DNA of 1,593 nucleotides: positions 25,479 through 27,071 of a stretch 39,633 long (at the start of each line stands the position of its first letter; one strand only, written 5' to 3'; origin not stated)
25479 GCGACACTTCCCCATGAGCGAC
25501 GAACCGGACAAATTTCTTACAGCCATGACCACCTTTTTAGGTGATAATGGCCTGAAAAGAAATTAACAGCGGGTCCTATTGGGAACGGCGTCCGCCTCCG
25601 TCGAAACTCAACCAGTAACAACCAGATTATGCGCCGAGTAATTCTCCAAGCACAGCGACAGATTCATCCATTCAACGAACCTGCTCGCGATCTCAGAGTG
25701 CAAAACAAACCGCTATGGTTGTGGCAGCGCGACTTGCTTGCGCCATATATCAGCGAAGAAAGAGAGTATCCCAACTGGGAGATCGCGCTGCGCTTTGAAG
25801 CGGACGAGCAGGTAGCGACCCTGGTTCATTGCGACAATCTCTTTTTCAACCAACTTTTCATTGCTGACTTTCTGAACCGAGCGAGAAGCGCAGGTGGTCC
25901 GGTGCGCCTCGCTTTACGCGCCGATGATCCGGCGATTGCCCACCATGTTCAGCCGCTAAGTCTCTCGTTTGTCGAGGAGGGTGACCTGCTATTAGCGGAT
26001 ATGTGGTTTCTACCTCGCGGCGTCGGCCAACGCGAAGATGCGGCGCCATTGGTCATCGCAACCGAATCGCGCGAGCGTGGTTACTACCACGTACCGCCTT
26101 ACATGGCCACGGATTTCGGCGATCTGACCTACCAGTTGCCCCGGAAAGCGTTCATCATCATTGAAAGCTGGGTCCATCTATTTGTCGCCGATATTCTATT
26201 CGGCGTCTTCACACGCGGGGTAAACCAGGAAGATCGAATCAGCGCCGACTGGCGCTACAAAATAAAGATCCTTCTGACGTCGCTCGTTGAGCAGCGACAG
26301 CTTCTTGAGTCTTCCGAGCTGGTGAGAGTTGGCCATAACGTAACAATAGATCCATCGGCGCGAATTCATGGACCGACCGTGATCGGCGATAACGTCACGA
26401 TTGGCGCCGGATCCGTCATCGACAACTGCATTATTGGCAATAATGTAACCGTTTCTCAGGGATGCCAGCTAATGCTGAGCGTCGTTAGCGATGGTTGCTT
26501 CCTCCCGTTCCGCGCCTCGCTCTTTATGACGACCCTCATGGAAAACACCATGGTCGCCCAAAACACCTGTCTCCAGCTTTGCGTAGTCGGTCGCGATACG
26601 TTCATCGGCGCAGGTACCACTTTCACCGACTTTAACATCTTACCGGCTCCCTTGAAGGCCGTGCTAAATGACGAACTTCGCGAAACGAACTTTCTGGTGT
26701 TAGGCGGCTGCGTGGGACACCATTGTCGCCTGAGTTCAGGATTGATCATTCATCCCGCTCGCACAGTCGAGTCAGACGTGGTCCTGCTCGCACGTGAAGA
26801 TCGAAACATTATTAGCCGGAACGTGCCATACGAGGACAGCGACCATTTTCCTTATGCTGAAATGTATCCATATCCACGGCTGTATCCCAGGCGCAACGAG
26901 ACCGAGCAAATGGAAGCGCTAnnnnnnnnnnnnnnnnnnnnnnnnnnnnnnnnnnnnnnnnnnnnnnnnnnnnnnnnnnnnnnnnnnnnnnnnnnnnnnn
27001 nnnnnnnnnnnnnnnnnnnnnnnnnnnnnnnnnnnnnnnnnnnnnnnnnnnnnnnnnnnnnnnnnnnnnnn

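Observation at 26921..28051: Acyl-ACP reductase (AAR) homolog with conserved catalytic Cys but no aldehyde-deformylating oxygenase partner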

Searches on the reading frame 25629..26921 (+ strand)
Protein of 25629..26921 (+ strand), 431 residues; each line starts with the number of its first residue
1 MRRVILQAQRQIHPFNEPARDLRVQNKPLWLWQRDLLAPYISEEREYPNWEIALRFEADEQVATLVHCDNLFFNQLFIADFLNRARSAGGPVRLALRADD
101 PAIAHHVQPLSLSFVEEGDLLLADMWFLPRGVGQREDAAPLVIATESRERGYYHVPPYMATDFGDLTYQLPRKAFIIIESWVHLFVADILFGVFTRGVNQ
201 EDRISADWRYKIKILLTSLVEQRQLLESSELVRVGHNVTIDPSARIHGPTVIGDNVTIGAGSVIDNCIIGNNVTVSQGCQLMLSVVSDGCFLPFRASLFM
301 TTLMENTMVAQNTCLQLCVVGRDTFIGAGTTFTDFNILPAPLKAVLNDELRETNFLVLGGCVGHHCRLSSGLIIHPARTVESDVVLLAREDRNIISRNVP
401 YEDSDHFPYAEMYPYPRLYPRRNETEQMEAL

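Call 3: search_protein_families(library=pfam, proteins=[window:25629-26921:+], max_evalue=0.01)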
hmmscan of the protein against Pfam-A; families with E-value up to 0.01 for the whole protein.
window:25629-26921:+ (431 aa): 7 families
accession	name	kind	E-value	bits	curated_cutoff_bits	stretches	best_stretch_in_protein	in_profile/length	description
PF00132.30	Hexapep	-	1.2e-12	47.4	27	1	232-265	2-35/36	Bacterial transferase hexapeptide (six repeats)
PF25084.1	LbH_EIF2B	-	4.3e-12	46.4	54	1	230-291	20-80/105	EIF2B subunit epsilon LbH domain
PF25087.1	GMPPB_C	-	9.6e-07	28.9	39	1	236-310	3-77/110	GMPPB C-terminal domain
PF24894.1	Hexapep_GlmU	-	3.4e-06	27.5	23.3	1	234-280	37-82/104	GlmU-like, C-terminal hexapeptide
PF14602.12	Hexapep_2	-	3.4e-05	23.9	27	1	249-276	1-33/34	Hexapeptide repeat of succinyl-transferase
PF25247.1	LbH_GLGC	-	0.0013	19.2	27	0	255-282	73-100/135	GLGC left-handed parallel beta-helix domain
PF07959.18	Fucose_pyrophosphorylase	-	0.0035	16.8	34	1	251-337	291-376/418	Fucose pyrophosphorylase domain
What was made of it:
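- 25629..26924 (+): Partner protein, 431 aa: a diverged nucleotidyltransferase-like N-domain plus a left-handed beta-helix (LbH). It lacks the GxGTR signature, and Gln311 sits where GlmU has His363. Pfam Hexapep, LbH_EIF2B and GMPPB_C (call 3).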

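Call 4: search_protein_families(library=ncbifam, proteins=[window:25629-26921:+], max_evalue=0.01)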
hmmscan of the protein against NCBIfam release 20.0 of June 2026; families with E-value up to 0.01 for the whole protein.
window:25629-26921:+ (431 aa): 35 families (the best 25 are shown)
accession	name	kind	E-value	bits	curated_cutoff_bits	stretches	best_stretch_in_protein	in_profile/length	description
NF010935.0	PRK14355.1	equivalog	1.3e-09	37.2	718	1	230-292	267-329/459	bifunctional UDP-N-acetylglucosamine diphosphorylase/glucosamine-1-phosphate N-acetyltransferase GlmU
TIGR01173.1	glmU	equivalog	3.3e-09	36.1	366.85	1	230-292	261-323/452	bifunctional UDP-N-acetylglucosamine diphosphorylase/glucosamine-1-phosphate N-acetyltransferase GlmU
TIGR03992.1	Arch_glmU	subfamily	3.5e-08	32.7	292.1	1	235-385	234-386/393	bifunctional sugar-1-phosphate nucleotidylyltransferase/acetyltransferase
TIGR03570.1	NeuD_NnaD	subfamily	3.8e-08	33.2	160.8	1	232-282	136-187/202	NeuD/PglB/VioB family sugar acetyltransferase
NF010936.0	PRK14356.1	equivalog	5.1e-08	32.3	666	1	198-281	230-313/456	bifunctional UDP-N-acetylglucosamine diphosphorylase/glucosamine-1-phosphate N-acetyltransferase GlmU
NF006986.0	PRK09451.1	equivalog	5.7e-08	32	725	1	232-327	266-362/456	bifunctional UDP-N-acetylglucosamine diphosphorylase/glucosamine-1-phosphate N-acetyltransferase GlmU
NF052502.1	man1P_GTase_Rv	exception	1e-07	31.2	440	1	234-310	249-325/352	mannose-1-phosphate guanylyltransferase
NF010940.0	PRK14360.1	equivalog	2.5e-07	29.6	602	1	229-279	260-310/452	bifunctional UDP-N-acetylglucosamine diphosphorylase/glucosamine-1-phosphate N-acetyltransferase GlmU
NF002060.0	PRK00892.1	subfamily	6.9e-07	28.7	207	1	232-284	114-167/345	UDP-3-O-(3-hydroxymyristoyl)glucosamine N-acyltransferase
NF010934.1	PRK14354.1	equivalog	9.8e-07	27.6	450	1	232-281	263-312/447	bifunctional UDP-N-acetylglucosamine diphosphorylase/glucosamine-1-phosphate N-acetyltransferase GlmU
TIGR02091.1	glgC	equivalog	6e-06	25.6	424.9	1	234-281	316-362/364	glucose-1-phosphate adenylyltransferase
NF010937.0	PRK14357.1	equivalog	6.4e-06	25.3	658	1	232-296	256-320/448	bifunctional UDP-N-acetylglucosamine diphosphorylase/glucosamine-1-phosphate N-acetyltransferase GlmU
TIGR01853.1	lipid_A_lpxD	equivalog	9.8e-06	24.7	242.5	1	230-280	121-172/325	UDP-3-O-(3-hydroxymyristoyl)glucosamine N-acyltransferase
NF040597.1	carb_anhyd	equivalog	1.2e-05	25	380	1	232-293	142-203/248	carbonic anhydrase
NF010938.0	PRK14358.1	equivalog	2.3e-05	23.2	500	1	229-292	268-331/481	bifunctional N-acetylglucosamine-1-phosphate uridyltransferase/glucosamine-1-phosphate acetyltransferase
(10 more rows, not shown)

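Call 19: search_solved_structures(query=window:25629-26921:+, max_evalue=1, show_alignments=1)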
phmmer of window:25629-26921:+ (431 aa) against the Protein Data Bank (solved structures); distinct sequences matched with E-value up to 1: 100 (the best 60 are shown).
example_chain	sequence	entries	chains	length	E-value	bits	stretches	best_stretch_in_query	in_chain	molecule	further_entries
9lin_A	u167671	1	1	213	2.6e-06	30.1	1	231-299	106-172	dGCA1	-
3fww_A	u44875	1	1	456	8.9e-06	28.3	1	230-281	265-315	Bifunctional protein glmU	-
4fce_A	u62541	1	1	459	9.1e-06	28.3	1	230-281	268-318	Bifunctional protein GlmU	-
3otz_A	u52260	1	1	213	1.9e-05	27.3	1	231-300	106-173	Carbonic anhydrase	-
3oup_A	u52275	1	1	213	1.9e-05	27.3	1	231-300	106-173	Carbonic anhydrase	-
3otm_A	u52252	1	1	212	1.9e-05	27.3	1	231-300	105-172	Carbonic anhydrase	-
3ow5_A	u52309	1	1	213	1.9e-05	27.3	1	231-300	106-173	Carbonic anhydrase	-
3ou9_A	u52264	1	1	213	1.9e-05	27.3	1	231-300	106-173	Carbonic anhydrase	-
1qrf_A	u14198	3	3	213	1.9e-05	27.2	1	231-300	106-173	CARBONIC ANHYDRASE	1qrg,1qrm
1qrl_A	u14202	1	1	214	1.9e-05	27.2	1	231-300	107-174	CARBONIC ANHYDRASE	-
1thj_A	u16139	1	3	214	2e-05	27.2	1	231-300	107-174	CARBONIC ANHYDRASE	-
3srt_A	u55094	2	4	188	2.6e-05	26.8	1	226-283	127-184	Maltose O-acetyltransferase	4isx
1qq0_A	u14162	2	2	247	3e-05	26.6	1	231-300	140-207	CARBONIC ANHYDRASE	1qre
6i3m_G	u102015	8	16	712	4.9e-05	25.9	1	202-327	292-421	Translation initiation factor eIF-2B subunit epsilon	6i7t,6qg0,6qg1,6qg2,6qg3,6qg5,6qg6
5vmk_A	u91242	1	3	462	6.8e-05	25.4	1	231-332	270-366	Bifunctional protein GlmU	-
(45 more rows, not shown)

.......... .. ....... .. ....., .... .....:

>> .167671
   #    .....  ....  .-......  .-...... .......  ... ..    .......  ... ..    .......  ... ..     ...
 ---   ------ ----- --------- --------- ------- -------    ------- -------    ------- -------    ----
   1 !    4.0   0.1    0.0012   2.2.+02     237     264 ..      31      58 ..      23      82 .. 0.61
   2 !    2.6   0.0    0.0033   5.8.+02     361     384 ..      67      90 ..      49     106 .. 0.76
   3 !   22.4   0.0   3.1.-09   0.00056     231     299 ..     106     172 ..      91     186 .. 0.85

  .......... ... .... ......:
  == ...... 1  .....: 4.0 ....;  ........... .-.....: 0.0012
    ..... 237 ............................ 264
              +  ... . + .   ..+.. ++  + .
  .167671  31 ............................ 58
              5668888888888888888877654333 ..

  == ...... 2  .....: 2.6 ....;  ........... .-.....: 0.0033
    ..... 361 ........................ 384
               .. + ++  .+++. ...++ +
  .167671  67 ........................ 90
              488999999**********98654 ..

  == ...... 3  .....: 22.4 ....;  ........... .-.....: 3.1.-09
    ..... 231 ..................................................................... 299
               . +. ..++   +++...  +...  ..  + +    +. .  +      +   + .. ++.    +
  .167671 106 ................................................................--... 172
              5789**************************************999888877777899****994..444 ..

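Call 33: find_homologous_proteins(query=window:25629-26921:+, max_evalue=0.001)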
Query window:25629-26921:+ (431 aa): 4759 proteins with E <= 0.001 among 8000 candidates; the best 120 are listed.
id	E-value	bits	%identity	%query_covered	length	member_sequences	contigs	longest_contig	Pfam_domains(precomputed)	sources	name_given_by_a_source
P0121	2.7e-294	994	100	100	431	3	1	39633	PF00132.31,PF25087.2,PF25084.2,PF24894.2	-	-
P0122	1.1e-256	870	86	100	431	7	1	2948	PF00132.31,PF25087.2,PF25084.2,PF24894.2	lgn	-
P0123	6.6e-253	857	85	100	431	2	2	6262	PF00132.31,PF25087.2,PF25084.2,PF24894.2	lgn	-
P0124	4.4e-252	855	84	100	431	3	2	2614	PF00132.31,PF25087.2,PF25084.2,PF24894.2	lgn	-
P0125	2.2e-251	852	86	99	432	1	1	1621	PF00132.31,PF25087.2,PF25084.2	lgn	-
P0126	4.5e-251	851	84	100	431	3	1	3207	PF14602.13,PF00132.31,PF25087.2,PF25084.2,PF24894.2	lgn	-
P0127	3.5e-250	849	86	99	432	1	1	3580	PF00132.31,PF25087.2,PF25084.2,PF24894.2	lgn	-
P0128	9.6e-250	847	84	100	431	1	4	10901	PF00132.31,PF25087.2,PF25084.2,PF24894.2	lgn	-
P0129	1.5e-248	843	84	99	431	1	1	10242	PF00132.31,PF25087.2,PF25084.2,PF24894.2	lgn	-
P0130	2.1e-248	843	83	100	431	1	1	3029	PF00132.31,PF25087.2,PF25084.2,PF24894.2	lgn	-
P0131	2.8e-248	842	84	99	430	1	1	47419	PF00132.31,PF25087.2,PF25084.2,PF24894.2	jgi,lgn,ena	-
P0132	5.5e-247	838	83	98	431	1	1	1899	PF00132.31,PF25087.2,PF25084.2,PF24894.2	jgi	jgi:UDP-N-acetylglucosamine diphosphorylase / glucose-1-phosphate thymidylyltransferase / UDP-N-acet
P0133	5.9e-244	828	82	99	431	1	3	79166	PF00132.31,PF25087.2,PF25084.2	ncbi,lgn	-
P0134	5.9e-244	828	83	100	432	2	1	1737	PF00132.31,PF25087.2,PF25084.2,PF24894.2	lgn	-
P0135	4.6e-243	825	83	98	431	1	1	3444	PF00132.31,PF25087.2,PF25084.2,PF24894.2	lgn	-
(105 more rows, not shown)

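Call 48: predict_structure(alignment_id=A2)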
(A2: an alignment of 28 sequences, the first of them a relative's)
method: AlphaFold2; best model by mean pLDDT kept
length: 431 residues; sequences in the alignment: 28
mean_pLDDT: 54.5   pTM: 0.45
mean pLDDT of the five models: 54.5, 53.8, 52.8, 51.8, 49.5
residues with pLDDT >= 90: 55; 70-90: 61; 50-70: 100; < 50: 215
segments of 3 or more residues with pLDDT < 50: 11-20, 22-27, 147-198, 214-231, 275-367, 369-372, 375-378, 413-431
pLDDT, mean of each block of 10 residues (from residue 1): 81 44 51 80 89 87 85 76 93 90 63 82 92 94 63 30 26 24 30 43 53 46 32 64 57 59 52 47 35 25 27 29 24 30 42 34 40 49 60 68 70 42 37 34
secondary structure, 60 per line:
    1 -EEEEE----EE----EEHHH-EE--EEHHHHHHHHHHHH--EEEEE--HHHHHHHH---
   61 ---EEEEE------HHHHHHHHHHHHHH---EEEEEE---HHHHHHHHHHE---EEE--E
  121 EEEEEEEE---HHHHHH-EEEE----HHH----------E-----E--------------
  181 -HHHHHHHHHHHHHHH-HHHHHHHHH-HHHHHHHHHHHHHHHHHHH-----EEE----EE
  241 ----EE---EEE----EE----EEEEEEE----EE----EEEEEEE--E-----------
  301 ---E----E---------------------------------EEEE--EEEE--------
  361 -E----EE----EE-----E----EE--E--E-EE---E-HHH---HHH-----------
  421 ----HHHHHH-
elements in order: E2-6 H29-40 E43-47 H50-57 E64-68 H75-88 E92-97 H101-110 E115-117 E120-128 H132-137 E139-142 H182-196 H198-206 H208-226 E232-234 E250-252 E263-269 E280-286 E343-346 E349-352 H425-430
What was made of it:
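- The LbH partner model is poor (pLDDT 54.5; call 48).
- Tried and rejected: The AF2 model was poor (pLDDT 54.5; call 48).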

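Call 51: fold_search(model_id=the predicted structure, library=pdb)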
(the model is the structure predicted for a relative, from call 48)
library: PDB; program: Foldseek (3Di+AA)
matches with E <= 10: 591; with E <= 0.001: 7
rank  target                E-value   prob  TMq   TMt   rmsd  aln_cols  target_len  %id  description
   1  5z0a_C                1.3e-05  1.00  0.29  0.31  14.4       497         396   13  ST0452(Y97N)-GlcNAc binding form (released 2018-10-31)
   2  5z0a_A                4.7e-05  1.00  0.29  0.31  14.4       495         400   13  ST0452(Y97N)-GlcNAc binding form (released 2018-10-31)
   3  5z0a_E                6.0e-05  1.00  0.29  0.31  14.6       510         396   12  ST0452(Y97N)-GlcNAc binding form (released 2018-10-31)
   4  2ggo                  1.5e-04  1.00  0.28  0.30  14.9       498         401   11  Crystal Structure of glucose-1-phosphate thymidylyltransferase from Sulfolobus tokodaii (released 2007-03-24)
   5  5z09_E                2.4e-04  1.00  0.28  0.31  14.4       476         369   12  ST0452(Y97N)-UTP binding form (released 2018-10-31)
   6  5z09_A                3.4e-04  1.00  0.30  0.31  14.6       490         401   12  ST0452(Y97N)-UTP binding form (released 2018-10-31)
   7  7x8k_B                4.9e-04  0.99  0.22  0.26  13.8       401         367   13  Arabidopsis GDP-D-mannose pyrophosphorylase (VTC1) structure (product-bound) (released 2022-05-18)
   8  7x8k_A                1.3e-03  0.97  0.22  0.25  14.9       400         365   12  Arabidopsis GDP-D-mannose pyrophosphorylase (VTC1) structure (product-bound) (released 2022-05-18)
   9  7x8k_C                1.5e-03  0.98  0.22  0.26  14.6       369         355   13  Arabidopsis GDP-D-mannose pyrophosphorylase (VTC1) structure (product-bound) (released 2022-05-18)
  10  7d72_E                1.8e-03  0.95  0.24  0.28  15.1       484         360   14  Cryo-EM structures of human GMPPA/GMPPB complex bound to GDP-Mannose (released 2021-05-05)
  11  7d72_B                2.3e-03  0.84  0.22  0.23  16.6       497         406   10  Cryo-EM structures of human GMPPA/GMPPB complex bound to GDP-Mannose (released 2021-05-05)
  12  4k6r                  2.3e-03  0.82  0.23  0.22  22.6       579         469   11  Crystal structure of GlmU in complex with ATP (released 2014-04-16)
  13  5vmk_A                2.3e-03  0.75  0.21  0.20  20.9       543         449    8  Crystal structure of a bifunctional GlmU UDP-N-acetylglucosamine diphosphorylase/glucosamine-1- phosphate N-acetyltran (released 2017-05-24)
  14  1vpa_A                3.1e-03  1.00  0.21  0.37   8.0       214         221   15  Crystal structure of 2-C-methyl-D-erythritol 4-phosphate cytidylyltransferase (TM1393) from Thermotoga maritima at 2.6 (released 2004-11-02)
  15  8yre_F                3.1e-03  0.85  0.21  0.25  16.3       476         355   11  Crystal structure of Arabidopsis VTC1-KJC2 (released 2025-04-02)
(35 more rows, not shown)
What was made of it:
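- Closest known: For the partner protein: non-catalytic NTase-like + LbH proteins. Same: The two-domain architecture is shared (Pfam LbH_EIF2B 46 bits, GMPPB_C, Hexapep; the Foldseek top hits ST0452, VTC1, GMPPA/B and GlmU have the two-domain architecture, and lower hits such as RmlA and IspD are the nucleotidyltransferase domain alone; calls 3, 19, 51).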

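Call 71: search_protein_families(library=padloc, proteins=[window:25629-26921:+], max_evalue=0.001)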
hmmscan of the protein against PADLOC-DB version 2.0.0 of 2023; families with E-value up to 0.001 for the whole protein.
window:25629-26921:+ (431 aa): 0 families
